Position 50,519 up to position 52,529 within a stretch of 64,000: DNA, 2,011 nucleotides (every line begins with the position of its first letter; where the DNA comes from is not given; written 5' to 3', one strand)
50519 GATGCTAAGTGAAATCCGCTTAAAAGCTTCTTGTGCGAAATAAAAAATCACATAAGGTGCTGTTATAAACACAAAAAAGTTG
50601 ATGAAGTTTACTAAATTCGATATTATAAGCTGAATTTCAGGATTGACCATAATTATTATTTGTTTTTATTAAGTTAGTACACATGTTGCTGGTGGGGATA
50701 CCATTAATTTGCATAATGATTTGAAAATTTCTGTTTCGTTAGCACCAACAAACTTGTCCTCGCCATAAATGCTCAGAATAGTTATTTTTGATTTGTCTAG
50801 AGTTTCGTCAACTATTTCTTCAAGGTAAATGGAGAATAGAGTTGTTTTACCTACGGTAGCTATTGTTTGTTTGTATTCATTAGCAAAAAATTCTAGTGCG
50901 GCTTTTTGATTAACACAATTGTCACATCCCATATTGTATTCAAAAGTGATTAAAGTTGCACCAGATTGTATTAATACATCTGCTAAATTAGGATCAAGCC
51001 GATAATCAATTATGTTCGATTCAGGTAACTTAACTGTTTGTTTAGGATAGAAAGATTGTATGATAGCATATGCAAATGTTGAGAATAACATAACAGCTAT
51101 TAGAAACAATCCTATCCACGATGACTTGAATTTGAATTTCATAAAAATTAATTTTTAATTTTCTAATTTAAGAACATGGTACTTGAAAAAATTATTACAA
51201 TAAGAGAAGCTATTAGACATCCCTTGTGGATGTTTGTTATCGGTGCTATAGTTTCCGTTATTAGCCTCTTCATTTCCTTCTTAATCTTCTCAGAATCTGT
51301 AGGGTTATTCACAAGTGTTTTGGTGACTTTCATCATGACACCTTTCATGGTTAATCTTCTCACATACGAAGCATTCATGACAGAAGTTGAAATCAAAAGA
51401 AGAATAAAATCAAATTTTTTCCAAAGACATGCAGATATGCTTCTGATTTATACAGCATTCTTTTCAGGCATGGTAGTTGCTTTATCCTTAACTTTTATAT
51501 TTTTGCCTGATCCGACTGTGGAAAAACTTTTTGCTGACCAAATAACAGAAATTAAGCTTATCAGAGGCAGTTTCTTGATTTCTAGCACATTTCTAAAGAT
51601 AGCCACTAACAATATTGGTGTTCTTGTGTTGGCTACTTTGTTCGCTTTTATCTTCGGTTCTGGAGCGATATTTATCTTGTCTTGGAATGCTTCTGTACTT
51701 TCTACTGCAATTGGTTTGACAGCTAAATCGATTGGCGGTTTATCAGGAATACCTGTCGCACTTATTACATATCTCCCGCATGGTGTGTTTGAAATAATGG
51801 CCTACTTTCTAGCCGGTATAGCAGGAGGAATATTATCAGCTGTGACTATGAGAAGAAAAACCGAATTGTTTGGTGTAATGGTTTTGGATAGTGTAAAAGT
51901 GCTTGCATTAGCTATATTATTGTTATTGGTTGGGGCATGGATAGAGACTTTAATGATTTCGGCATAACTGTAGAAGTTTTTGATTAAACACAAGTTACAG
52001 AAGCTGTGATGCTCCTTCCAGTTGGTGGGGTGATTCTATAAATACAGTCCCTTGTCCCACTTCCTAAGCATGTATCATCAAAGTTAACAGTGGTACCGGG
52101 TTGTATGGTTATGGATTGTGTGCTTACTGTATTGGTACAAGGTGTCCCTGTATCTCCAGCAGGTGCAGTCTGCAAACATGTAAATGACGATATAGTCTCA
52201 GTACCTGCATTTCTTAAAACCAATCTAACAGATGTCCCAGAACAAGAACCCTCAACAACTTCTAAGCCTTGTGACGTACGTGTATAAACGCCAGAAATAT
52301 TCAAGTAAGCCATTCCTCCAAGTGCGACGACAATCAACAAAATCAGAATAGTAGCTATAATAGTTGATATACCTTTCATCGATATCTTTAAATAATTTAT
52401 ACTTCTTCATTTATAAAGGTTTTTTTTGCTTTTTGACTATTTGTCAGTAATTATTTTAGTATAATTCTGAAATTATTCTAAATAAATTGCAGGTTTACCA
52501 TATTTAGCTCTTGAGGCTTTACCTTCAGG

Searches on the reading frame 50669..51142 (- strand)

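Call 24: search_protein_families(library=pfam, proteins=[window:50669-51142:-], max_evalue=0.01)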
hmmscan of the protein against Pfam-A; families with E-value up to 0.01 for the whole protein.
window:50669-51142:- (157 aa): 0 families

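Call 41: search_protein_families(library=ncbifam, proteins=[window:50669-51142:-], max_evalue=0.01)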
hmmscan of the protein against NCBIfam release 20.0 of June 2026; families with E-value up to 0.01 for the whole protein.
window:50669-51142:- (157 aa): 1 family
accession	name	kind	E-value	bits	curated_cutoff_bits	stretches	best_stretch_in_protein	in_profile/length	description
NF011779.0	PRK15243.1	equivalog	0.0008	18.6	367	1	17-145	13-138/297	virulence genes transcriptional activator SpvR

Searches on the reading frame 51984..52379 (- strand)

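Call 24: search_protein_families(library=pfam, proteins=[window:51984-52379:-], max_evalue=0.01)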
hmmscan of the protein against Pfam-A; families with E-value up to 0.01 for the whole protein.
window:51984-52379:- (131 aa): 0 families

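Call 41: search_protein_families(library=ncbifam, proteins=[window:51984-52379:-], max_evalue=0.01)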
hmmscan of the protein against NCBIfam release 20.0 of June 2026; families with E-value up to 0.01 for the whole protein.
window:51984-52379:- (131 aa): 2 families
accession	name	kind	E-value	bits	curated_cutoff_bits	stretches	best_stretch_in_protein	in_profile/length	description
NF046073.1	UpsA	equivalog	8.5e-07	29.2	130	1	1-100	1-100/136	pilin subunit UpsA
TIGR02537.2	arch_flag_Nterm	domain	0.00014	21.3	20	1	2-31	3-32/33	archaellin/type IV pilin N-terminal domain-containing protein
